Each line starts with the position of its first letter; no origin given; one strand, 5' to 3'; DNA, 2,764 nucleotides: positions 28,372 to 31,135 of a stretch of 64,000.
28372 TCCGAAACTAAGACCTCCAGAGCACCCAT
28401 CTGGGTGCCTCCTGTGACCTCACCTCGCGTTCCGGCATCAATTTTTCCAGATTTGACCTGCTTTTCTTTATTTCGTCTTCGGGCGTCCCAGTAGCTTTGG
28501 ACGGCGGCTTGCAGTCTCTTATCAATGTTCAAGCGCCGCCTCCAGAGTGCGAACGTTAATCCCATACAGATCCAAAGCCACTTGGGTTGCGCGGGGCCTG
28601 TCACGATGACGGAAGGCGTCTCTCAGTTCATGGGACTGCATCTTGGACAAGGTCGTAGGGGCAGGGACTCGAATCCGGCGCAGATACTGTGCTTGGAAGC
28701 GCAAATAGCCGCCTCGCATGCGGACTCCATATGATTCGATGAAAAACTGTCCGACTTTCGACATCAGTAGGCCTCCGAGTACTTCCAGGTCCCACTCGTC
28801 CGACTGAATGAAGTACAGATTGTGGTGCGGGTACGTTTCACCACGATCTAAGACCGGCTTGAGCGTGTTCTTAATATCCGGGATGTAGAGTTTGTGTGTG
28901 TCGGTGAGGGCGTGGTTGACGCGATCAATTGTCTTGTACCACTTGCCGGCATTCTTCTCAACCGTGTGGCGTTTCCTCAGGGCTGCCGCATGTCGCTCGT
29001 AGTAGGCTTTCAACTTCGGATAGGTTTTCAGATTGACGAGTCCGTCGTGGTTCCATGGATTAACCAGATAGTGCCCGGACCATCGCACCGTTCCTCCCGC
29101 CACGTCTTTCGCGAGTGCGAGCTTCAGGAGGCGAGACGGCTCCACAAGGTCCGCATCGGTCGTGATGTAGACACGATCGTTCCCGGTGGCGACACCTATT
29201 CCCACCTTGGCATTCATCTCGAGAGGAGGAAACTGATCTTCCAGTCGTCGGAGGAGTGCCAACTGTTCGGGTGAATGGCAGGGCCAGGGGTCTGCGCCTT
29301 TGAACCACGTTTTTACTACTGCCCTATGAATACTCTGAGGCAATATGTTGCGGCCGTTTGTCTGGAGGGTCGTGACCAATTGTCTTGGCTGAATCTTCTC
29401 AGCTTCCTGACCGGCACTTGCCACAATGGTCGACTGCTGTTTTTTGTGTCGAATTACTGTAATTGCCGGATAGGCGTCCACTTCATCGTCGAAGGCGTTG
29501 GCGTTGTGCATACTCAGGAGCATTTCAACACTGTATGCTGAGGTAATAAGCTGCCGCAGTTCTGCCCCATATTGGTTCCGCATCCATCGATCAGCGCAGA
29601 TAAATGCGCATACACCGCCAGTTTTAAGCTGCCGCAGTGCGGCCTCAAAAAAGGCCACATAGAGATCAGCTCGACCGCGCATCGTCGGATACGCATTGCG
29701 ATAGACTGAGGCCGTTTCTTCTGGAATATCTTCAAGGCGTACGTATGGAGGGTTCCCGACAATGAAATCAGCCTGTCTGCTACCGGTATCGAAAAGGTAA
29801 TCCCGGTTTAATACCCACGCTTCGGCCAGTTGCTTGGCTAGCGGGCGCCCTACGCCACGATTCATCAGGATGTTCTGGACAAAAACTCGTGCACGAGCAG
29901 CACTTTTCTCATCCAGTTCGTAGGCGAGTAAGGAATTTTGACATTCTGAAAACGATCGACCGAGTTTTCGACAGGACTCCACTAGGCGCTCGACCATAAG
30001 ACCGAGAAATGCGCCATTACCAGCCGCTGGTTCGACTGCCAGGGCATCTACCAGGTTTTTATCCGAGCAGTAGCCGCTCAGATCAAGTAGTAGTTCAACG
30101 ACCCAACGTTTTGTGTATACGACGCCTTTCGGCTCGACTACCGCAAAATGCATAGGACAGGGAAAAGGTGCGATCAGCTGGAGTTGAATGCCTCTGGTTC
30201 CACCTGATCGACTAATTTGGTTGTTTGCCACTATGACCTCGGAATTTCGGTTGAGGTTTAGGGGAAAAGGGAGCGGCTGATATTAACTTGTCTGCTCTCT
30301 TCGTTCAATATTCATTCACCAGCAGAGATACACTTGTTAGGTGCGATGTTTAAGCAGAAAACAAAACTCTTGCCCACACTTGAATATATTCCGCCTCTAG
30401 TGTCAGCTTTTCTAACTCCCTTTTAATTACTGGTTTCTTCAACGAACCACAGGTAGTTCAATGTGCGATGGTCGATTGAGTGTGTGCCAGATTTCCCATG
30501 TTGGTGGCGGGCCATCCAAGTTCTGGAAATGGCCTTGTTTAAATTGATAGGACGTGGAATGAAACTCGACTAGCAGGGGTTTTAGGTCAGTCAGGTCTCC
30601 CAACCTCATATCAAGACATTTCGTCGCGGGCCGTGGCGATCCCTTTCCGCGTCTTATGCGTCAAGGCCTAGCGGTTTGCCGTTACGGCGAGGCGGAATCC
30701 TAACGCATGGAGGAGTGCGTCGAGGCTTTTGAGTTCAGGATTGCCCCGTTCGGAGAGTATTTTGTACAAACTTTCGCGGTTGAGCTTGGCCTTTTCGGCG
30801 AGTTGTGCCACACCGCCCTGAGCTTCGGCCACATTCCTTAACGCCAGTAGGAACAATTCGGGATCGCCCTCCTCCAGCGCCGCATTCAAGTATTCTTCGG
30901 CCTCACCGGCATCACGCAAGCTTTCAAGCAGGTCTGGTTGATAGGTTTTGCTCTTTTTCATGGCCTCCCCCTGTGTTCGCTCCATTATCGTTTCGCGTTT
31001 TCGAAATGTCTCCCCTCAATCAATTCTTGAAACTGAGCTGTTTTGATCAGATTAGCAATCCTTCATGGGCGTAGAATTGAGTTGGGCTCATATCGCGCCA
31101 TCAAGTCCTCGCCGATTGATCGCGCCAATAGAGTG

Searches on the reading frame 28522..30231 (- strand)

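Call 53: search_protein_families(library=pfam, proteins=[window:28522-30231:-], max_evalue=0.001)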
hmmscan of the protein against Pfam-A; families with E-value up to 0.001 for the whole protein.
window:28522-30231:- (569 aa): 3 families
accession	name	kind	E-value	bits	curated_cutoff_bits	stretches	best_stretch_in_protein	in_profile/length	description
PF07669.17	Eco57I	-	1.8e-20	74.2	25.3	1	149-247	70-171/171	Eco57I restriction-modification methylase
PF02384.22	N6_Mtase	-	2.5e-06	27.5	20.4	1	35-279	25-252/311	N-6 DNA Methylase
PF12950.13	TaqI_C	-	6.8e-06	26.8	26.5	1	428-520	33-116/118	TaqI-like C-terminal specificity domain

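Call 64: search_protein_families(library=padloc, proteins=[window:28522-30231:-], max_evalue=0.001)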
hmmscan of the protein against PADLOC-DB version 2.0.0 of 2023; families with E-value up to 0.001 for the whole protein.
window:28522-30231:- (569 aa): 43 families (the best 25 are shown)
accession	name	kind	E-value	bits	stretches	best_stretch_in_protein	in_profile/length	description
PDLC03313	MTase_II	-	8.8e-187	620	1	32-560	19-553/563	Type II methyltransferase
PDLC03335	MTase_II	-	2.5e-34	116.9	1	35-524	79-573/607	Type II methyltransferase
PDLC03226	MTase_II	-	1.5e-30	104.4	1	66-529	48-537/579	Type II methyltransferase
PDLC03604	REase_MTase_IIG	-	8.4e-24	81.7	2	153-359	534-732/1011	Type IIG restriction enzyme-methyltransferase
PDLC03248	MTase_II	-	7e-23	79.2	1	40-524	14-474/521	Type II methyltransferase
PDLC03612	REase_MTase_IIG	-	1.1e-19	68.2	1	154-527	807-1190/1247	Type IIG restriction enzyme-methyltransferase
PDLC03338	MTase_II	-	1.9e-18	64.5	1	36-273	130-361/604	Type II methyltransferase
PDLC03315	MTase_II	-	2e-16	57.9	1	34-270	16-248/502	Type II methyltransferase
PDLC03601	REase_MTase_IIG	-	9.9e-15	51.4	1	138-244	660-764/1110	Type IIG restriction enzyme-methyltransferase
PDLC03596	REase_MTase_IIG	-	1.5e-14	51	1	154-420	712-971/1148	Type IIG restriction enzyme-methyltransferase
PDLC03609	REase_MTase_IIG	-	1.5e-14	50.8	1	154-527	558-933/1066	Type IIG restriction enzyme-methyltransferase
PDLC03267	MTase_II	-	2.1e-14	51.4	1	35-361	13-308/539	Type II methyltransferase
PDLC04134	mad2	-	5.6e-14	49.8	1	33-266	268-449/492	mads_2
PDLC02523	PglX|PglXI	-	5.3e-13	45.6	1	154-356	562-759/1428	PglX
PDLC03235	MTase_II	-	6.4e-11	39.8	1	154-303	247-391/648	Type II methyltransferase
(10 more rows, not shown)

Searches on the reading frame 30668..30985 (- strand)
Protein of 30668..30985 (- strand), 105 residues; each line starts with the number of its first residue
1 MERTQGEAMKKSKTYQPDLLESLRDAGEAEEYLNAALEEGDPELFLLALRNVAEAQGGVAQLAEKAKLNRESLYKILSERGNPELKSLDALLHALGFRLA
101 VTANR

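Call 63: search_protein_families(library=ncbifam, proteins=[window:30668-30985:-], max_evalue=0.001)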
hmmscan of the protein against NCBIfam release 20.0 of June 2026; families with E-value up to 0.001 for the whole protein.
window:30668-30985:- (105 aa): 2 families
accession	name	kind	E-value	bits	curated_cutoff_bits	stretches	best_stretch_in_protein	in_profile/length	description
TIGR02684.1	dnstrm_HI1420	hypoth_equivalog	9.7e-21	73.8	53.7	1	18-101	6-88/89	addiction module antidote protein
NF048016.1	antoxin_DhiA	equivalog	6.3e-05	23.5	200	1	35-94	97-156/160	type II toxin-antitoxin system antitoxin DhiA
